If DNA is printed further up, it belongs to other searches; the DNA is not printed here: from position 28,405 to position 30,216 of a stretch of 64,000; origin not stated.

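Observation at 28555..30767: GC-rich two-gene insertion encoding a bifunctional peptidoglycan hydrolase (M15 peptidase plus SleB-like) and an exported partner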

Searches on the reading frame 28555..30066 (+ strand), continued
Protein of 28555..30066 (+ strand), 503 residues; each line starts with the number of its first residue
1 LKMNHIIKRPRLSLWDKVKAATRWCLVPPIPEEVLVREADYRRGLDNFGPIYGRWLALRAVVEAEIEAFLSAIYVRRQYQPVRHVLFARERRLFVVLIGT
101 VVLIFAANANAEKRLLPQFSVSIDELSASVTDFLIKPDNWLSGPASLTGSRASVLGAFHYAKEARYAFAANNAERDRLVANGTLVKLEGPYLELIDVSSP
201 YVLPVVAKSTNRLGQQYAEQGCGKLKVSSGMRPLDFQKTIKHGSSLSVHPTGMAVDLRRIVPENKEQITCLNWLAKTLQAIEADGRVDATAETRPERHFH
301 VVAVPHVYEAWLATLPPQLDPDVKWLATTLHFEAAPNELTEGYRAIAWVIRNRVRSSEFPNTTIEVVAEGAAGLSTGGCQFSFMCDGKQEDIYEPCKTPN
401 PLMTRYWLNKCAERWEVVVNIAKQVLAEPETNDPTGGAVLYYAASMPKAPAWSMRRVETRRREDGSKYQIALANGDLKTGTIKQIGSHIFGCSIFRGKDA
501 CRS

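Call 37: predict_structure(alignment_id=A1)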
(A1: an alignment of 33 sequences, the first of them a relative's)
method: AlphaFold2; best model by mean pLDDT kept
length: 501 residues; sequences in the alignment: 33
mean_pLDDT: 84.8   pTM: 0.69
mean pLDDT of the five models: 84.8, 82.9, 82.3, 82.2, 81.4
residues with pLDDT >= 90: 294; 70-90: 123; 50-70: 45; < 50: 39
segments of 3 or more residues with pLDDT < 50: 1-9, 109-131, 372-375
pLDDT, mean of each block of 10 residues (from residue 1): 42 67 65 82 84 79 71 56 70 79 63 39 43 81 92 96 97 98 97 96 97 92 96 93 96 97 93 97 97 94 95 88 94 93 97 94 86 60 70 82 87 95 96 96 89 93 95 94 96 93 66
secondary structure, 60 per line:
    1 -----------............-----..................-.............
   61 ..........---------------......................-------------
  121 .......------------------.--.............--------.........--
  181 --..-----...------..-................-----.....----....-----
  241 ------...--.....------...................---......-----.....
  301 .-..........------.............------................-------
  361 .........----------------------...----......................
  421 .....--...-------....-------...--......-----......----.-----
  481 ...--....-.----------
elements in order: H12-23 H29-46 H48-70 H86-107 H121-127 H149-161 H170-178 E190-192 H202-217 E223-227 H232-235 E252-256 H263-281 E285-290 E296-301 H303-312 H319-331 H338-353 H361-369 H399-425 E438-441 E454-459 E465-470 E481-483 E486-489

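Call 39: fold_search(model_id=the predicted structure, library=pdb)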
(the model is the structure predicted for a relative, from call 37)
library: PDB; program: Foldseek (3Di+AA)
matches with E <= 10: 234; with E <= 0.001: 0
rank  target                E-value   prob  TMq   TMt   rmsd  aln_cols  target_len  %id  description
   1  4f55                  2.1e-03  1.00  0.17  0.57   7.7       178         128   21  Crystal Structure of the Catalytic Domain of the Bacillus cereus SleB Protein (released 2012-07-11)
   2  4fet_A                8.8e-03  1.00  0.20  0.72   5.8       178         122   24  Catalytic domain of germination-specific lytic tansglycosylase SleB from Bacillus anthracis (released 2012-07-25)
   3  4fet_B                1.3e-02  1.00  0.19  0.68   6.8       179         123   23  Catalytic domain of germination-specific lytic tansglycosylase SleB from Bacillus anthracis (released 2012-07-25)
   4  1tzp_B                1.3e-02  1.00  0.17  0.33   5.7       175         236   13  MEPA, inactive form without ZN in P21 (released 2004-09-07)
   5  1u10_A                2.2e-02  1.00  0.18  0.35  10.6       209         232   14  MEPA, active form with ZN in P1 (released 2004-09-07)
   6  1u10_B                3.9e-02  1.00  0.18  0.35   5.5       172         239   14  MEPA, active form with ZN in P1 (released 2004-09-07)
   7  3n1p_B                7.5e-02  0.96  0.15  0.43   5.0       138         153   18  Crystal Structure of IhhN bound to BOCFn3 (released 2010-06-02)
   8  1lbu                  7.5e-02  0.69  0.14  0.29  15.1       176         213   16  HYDROLASE METALLO (ZN) DD-PEPTIDASE (released 1996-11-08)
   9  4rwr_A                5.3e-01  0.33  0.12  0.20  10.9       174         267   12  2.1 Angstrom Crystal Structure of Stage II Sporulation Protein D from Bacillus anthracis (released 2014-12-17)
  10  6p7g_B                7.2e-01  0.10  0.10  0.17  16.4       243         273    9  The co-crystal structure of BRAF(V600E) with PHI1 (released 2020-09-23)
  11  4oy2_E                8.0e-01  0.06  0.09  0.09  15.2       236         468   10  Crystal structure of TAF1-TAF7, a TFIID subcomplex (released 2014-06-25)
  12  4rwr_B                8.4e-01  0.30  0.12  0.20  11.0       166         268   12  2.1 Angstrom Crystal Structure of Stage II Sporulation Protein D from Bacillus anthracis (released 2014-12-17)
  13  8ffz_B                8.4e-01  0.04  0.09  0.06  24.9       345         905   10  TFIIIA-TFIIIC-Brf1-TBP complex bound to 5S rRNA gene (released 2023-06-21)
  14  6lg2_B                8.8e-01  0.11  0.11  0.22  18.9       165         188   10  VanR bound to Vanillate (released 2020-02-12)
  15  6p3d                  8.8e-01  0.08  0.10  0.16  16.4       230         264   10  The co-crystal structure of BRAF(V600E) with ponatinib (released 2020-09-23)
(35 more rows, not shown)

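Call 42: search_protein_families(library=padloc, proteins=[window:28555-30066:+], max_evalue=1)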
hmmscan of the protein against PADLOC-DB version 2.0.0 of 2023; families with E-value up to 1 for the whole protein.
window:28555-30066:+ (503 aa): 0 families

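Call 43: find_related_loci(query=A1, collection=viral_contigs, flank=8000)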
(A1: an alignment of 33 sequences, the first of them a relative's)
Query A1 (501 aa) in viral_contigs; peptide patterns used: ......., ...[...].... (x = any residue, [..] = any of these).
94 stretches matched a pattern; 55 encode a relative of the query (tblastn E <= 1e-3); 55 distinct loci.
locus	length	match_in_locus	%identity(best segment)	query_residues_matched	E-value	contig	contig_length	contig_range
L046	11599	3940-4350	34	324-483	9e-14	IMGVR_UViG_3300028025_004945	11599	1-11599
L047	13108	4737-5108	34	324-481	2e-13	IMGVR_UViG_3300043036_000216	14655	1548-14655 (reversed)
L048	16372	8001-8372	34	324-481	2e-13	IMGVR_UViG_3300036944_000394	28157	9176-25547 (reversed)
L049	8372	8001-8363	35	324-467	2e-13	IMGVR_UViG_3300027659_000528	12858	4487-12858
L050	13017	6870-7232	33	324-467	7e-13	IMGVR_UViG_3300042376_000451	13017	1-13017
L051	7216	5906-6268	33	324-467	7e-13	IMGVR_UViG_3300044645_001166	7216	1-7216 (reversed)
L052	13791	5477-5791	37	324-451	9e-13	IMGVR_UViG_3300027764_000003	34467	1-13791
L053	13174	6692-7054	33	324-467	8e-13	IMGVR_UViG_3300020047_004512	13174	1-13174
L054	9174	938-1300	33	324-467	1e-12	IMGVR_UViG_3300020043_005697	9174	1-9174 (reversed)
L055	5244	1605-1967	33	324-467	1e-12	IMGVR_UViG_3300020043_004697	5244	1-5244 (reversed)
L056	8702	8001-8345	35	324-462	1e-12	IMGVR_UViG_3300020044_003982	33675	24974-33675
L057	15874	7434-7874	31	324-490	1e-12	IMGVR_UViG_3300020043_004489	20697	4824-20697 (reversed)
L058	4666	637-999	32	324-488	6e-12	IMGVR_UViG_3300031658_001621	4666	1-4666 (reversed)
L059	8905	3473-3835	32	324-488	7e-12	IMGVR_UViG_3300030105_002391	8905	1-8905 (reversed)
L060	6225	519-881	32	324-488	7e-12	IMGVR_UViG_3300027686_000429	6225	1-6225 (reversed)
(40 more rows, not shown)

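Call 44: search_dna_similar(query=window:28555-30066:+, collection=phages, mode=protein, max_evalue=0.001, max_rows=25)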
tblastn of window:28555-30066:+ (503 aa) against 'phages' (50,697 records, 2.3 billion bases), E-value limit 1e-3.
Records with a match: 24; places in all: 25; records where one place covers at least 80% of the query: 0.
Best place of each record, by identity: <60% 24.
By first word of the organism name: Stenotrophomonas 16; Ruegeria 2; Roseobacter 2; Xanthomonas 2; Phaeobacter 1; Bacteriophage 1.
By host as written in the record: Stenotrophomonas maltophilia 12; Ruegeria pomeroyi DSS-3 3; Stenotrophomonas maltophilia AP143 2; Stenotrophomonas sp. 2; Phaeobacter inhibens DSM 17395 1; - 1; Rhodobacteraceae bacterium FZCC0042 1; Xanthomonas citri 1; and 1 more.
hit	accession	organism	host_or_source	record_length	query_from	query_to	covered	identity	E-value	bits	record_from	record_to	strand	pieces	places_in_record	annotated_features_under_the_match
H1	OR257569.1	Ruegeria phage RpAliso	Ruegeria pomeroyi DSS-3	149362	326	455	26%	37.4%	2e-8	63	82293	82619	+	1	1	cell wall hydrolase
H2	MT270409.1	Phaeobacter phage MD18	Phaeobacter inhibens DSM 17395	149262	326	453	25%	37.5%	5e-9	65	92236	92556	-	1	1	hypothetical protein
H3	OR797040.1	Stenotrophomonas phage vB_SmaM_Bhz51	Stenotrophomonas maltophilia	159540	316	461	29%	32.2%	4e-7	59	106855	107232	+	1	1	endolysin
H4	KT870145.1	Roseobacter phage DSS3P8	Ruegeria pomeroyi DSS-3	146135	326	455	26%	36.2%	5e-8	62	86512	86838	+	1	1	cell wall hydrolase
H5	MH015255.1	Ruegeria phage vB_RpoS-V10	Ruegeria pomeroyi DSS-3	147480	326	455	26%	36.2%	2e-7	60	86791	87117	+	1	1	cell wall hydrolase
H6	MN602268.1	Bacteriophage DSS3_MAL1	-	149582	326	453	25%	34.6%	8e-6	55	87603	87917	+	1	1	sleB: spore cortex-lytic enzyme precursor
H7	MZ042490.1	Stenotrophomonas phage BUCT608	Stenotrophomonas maltophilia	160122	320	459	28%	30.1%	7e-6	55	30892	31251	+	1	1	cell wall hydrolase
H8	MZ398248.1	Stenotrophomonas phage BUCT608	Stenotrophomonas maltophilia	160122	320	459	28%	30.1%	7e-6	55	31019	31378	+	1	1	hypothetical protein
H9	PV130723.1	Stenotrophomonas phage Yut2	Stenotrophomonas maltophilia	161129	320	459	28%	30.1%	7e-6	55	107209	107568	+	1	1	endolysin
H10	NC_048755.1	Stenotrophomonas phage YB07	Stenotrophomonas maltophilia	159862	320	459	28%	30.1%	8e-6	55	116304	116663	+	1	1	endolysin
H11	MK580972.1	Stenotrophomonas phage YB07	Stenotrophomonas maltophilia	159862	320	459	28%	30.1%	8e-6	55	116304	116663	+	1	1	endolysin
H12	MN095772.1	Stenotrophomonas phage Moby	Stenotrophomonas maltophilia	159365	320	459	28%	30.1%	1e-5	54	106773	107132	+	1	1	cell wall hydrolase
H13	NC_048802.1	Stenotrophomonas phage Moby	Stenotrophomonas maltophilia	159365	320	459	28%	30.1%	1e-5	54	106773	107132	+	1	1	endolysin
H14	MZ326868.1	Stenotrophomonas phage Marzo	Stenotrophomonas maltophilia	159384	320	459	28%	30.1%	1e-5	54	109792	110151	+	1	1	hypothetical protein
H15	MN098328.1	Stenotrophomonas phage Mendera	Stenotrophomonas maltophilia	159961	320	459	28%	30.1%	1e-5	54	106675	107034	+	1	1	putative hydrolase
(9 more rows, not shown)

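Call 45: find_related_loci(query=A1, collection=metagenome_contigs, flank=8000)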
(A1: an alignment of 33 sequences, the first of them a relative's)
Query A1 (501 aa) in metagenome_contigs; peptide patterns used: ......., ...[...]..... (x = any residue, [..] = any of these).
240 stretches matched a pattern; 144 encode a relative of the query (tblastn E <= 1e-3); the best 80 are kept; 80 distinct loci.
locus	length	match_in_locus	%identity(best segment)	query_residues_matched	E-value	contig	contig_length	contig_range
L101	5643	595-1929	48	50-499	2e-129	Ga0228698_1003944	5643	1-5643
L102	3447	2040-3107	48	135-499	3e-97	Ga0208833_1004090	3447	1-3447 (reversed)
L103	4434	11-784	50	230-499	3e-74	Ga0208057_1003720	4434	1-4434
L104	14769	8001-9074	47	133-497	5e-93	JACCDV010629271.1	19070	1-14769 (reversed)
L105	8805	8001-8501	43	311-464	8e-32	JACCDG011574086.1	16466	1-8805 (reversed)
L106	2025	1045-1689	39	271-464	2e-31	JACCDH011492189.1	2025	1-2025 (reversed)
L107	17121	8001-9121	38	320-497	3e-23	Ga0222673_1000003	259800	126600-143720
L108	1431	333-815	37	320-497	2e-20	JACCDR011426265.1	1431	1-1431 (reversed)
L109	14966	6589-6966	36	305-451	4e-14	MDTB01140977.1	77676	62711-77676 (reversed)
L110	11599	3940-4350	34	324-483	8e-14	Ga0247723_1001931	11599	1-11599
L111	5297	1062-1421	37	308-451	7e-14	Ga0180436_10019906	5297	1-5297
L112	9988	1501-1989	34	275-456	2e-13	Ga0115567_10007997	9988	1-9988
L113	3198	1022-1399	35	308-457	2e-13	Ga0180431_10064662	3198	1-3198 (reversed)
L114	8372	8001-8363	35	324-467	2e-13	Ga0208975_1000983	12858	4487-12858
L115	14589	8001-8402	36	243-390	4e-13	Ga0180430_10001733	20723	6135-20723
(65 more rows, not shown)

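Call 46: find_encoding_contigs(protein=P0007, flank=8000, max_places=1)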
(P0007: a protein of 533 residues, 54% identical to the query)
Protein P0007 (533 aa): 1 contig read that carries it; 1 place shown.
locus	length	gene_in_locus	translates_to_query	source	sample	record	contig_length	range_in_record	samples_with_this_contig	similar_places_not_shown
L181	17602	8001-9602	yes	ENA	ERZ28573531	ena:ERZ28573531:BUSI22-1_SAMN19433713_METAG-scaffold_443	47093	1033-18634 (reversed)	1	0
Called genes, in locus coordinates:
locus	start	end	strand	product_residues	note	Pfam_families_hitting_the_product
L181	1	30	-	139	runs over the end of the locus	-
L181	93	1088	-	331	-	-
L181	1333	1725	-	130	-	-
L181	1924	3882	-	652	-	PF05226:CHASE2, PF00211:Guanylate_cyc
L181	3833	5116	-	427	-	PF04773:FecR, PF01833:TIG (weak)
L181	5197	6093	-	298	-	PF00924:MS_channel_2nd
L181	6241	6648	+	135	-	PF09945:DUF2177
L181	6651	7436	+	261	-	PF06966:DUF1295, PF02544:Steroid_dh, PF04191:PEMT (weak)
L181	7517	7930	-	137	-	PF08327:AHSA1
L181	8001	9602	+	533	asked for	PF18979:DUF5715, PF07486:Hydrolase_2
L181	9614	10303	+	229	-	PF14014:DUF4230 (weak)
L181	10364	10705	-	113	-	PF04993:TfoX_N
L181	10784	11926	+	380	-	PF00226:DnaJ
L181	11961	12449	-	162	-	PF01625:PMSR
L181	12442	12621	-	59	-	-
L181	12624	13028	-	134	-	PF01641:SelR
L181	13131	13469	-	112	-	-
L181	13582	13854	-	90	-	PF01649:Ribosomal_S20p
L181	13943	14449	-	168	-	PF03350:UPF0114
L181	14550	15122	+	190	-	PF01330:RuvA_N, PF14520:HHH_5, PF07499:RuvA_C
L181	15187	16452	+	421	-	PF08245:Mur_ligase_M, PF02875:Mur_ligase_C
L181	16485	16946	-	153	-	PF00588:SpoU_methylase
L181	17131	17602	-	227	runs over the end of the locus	PF04471:Mrr_cat, PF13156:Mrr_cat_2, PF22722:NA-iREase1, PF01396:Zn_ribbon_Top1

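Call 47: find_encoding_contigs(protein=P0032, flank=8000, max_places=1)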
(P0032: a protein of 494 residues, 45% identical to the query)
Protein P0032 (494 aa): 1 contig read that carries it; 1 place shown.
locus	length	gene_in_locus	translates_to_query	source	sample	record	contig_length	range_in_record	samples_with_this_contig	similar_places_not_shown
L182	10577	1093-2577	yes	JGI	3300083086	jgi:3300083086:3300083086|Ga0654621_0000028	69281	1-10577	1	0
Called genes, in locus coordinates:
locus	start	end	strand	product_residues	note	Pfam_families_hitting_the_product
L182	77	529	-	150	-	PF08327:AHSA1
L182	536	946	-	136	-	PF10604:Polyketide_cyc2 (weak), PF08327:AHSA1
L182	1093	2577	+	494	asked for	PF18979:DUF5715, PF07486:Hydrolase_2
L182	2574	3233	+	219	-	PF14014:DUF4230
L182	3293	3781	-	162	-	PF01625:PMSR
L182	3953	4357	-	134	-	PF01641:SelR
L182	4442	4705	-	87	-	PF01649:Ribosomal_S20p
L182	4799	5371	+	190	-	PF01330:RuvA_N, PF14520:HHH_5, PF07499:RuvA_C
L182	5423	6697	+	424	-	PF08245:Mur_ligase_M, PF02875:Mur_ligase_C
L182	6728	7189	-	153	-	PF00588:SpoU_methylase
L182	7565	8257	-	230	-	-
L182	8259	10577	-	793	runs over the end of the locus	PF02739:5_3_exonuc_N, PF01367:5_3_exonuc, PF00476:DNA_pol_A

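Call 48: find_encoding_contigs(protein=P0039, flank=8000, max_places=1)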
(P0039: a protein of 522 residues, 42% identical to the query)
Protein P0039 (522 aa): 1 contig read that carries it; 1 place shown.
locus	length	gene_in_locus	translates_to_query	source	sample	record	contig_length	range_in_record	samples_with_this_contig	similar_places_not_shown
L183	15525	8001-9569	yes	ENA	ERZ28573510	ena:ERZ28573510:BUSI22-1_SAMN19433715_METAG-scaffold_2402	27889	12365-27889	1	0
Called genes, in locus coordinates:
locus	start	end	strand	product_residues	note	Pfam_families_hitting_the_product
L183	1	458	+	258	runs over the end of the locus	PF08501:Shikimate_dh_N, PF01488:Shikimate_DH (weak), PF18317:SDH_C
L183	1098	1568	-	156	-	-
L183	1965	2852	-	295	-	PF00924:MS_channel_2nd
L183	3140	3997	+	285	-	-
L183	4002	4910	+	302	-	-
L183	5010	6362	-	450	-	PF00999:Na_H_Exchanger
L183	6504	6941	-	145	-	PF06983:3-dmu-9_3-mt (weak), PF00903:Glyoxalase (weak)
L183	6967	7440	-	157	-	PF06983:3-dmu-9_3-mt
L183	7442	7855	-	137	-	PF10604:Polyketide_cyc2 (weak), PF08327:AHSA1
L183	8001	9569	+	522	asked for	PF18979:DUF5715, PF07486:Hydrolase_2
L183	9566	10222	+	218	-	PF14014:DUF4230 (weak)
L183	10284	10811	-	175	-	PF01625:PMSR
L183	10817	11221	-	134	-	PF01641:SelR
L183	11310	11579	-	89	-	PF01649:Ribosomal_S20p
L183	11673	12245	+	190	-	PF01330:RuvA_N, PF14520:HHH_5, PF07499:RuvA_C (weak)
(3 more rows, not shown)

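Call 49: find_encoding_contigs(protein=P0044, flank=8000, max_places=1)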
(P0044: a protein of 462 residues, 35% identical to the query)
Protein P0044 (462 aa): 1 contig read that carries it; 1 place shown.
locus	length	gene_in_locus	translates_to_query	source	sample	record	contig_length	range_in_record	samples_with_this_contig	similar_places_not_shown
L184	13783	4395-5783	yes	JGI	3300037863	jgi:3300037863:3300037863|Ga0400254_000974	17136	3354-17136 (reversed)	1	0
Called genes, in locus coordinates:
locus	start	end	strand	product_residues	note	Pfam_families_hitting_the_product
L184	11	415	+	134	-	PF03713:DUF305, PF13628:DUF4142 (faint)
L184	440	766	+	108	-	PF19617:DUF6122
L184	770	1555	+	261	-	PF23951:DUF7282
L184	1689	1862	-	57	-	-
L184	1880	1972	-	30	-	-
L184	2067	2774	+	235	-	PF07722:Peptidase_C26, PF00117:GATase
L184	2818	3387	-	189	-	PF13539:Peptidase_M15_4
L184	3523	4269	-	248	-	PF09864:MliC, PF03724:META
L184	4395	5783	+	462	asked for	PF07486:Hydrolase_2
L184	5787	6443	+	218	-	PF14014:DUF4230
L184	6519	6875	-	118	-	PF01475:FUR, PF12840:HTH_20 (weak)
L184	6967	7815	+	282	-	PF02535:Zip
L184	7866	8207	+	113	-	PF00293:NUDIX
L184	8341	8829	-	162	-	-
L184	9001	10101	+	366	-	PF11104:PilM_2, PF14450:FtsA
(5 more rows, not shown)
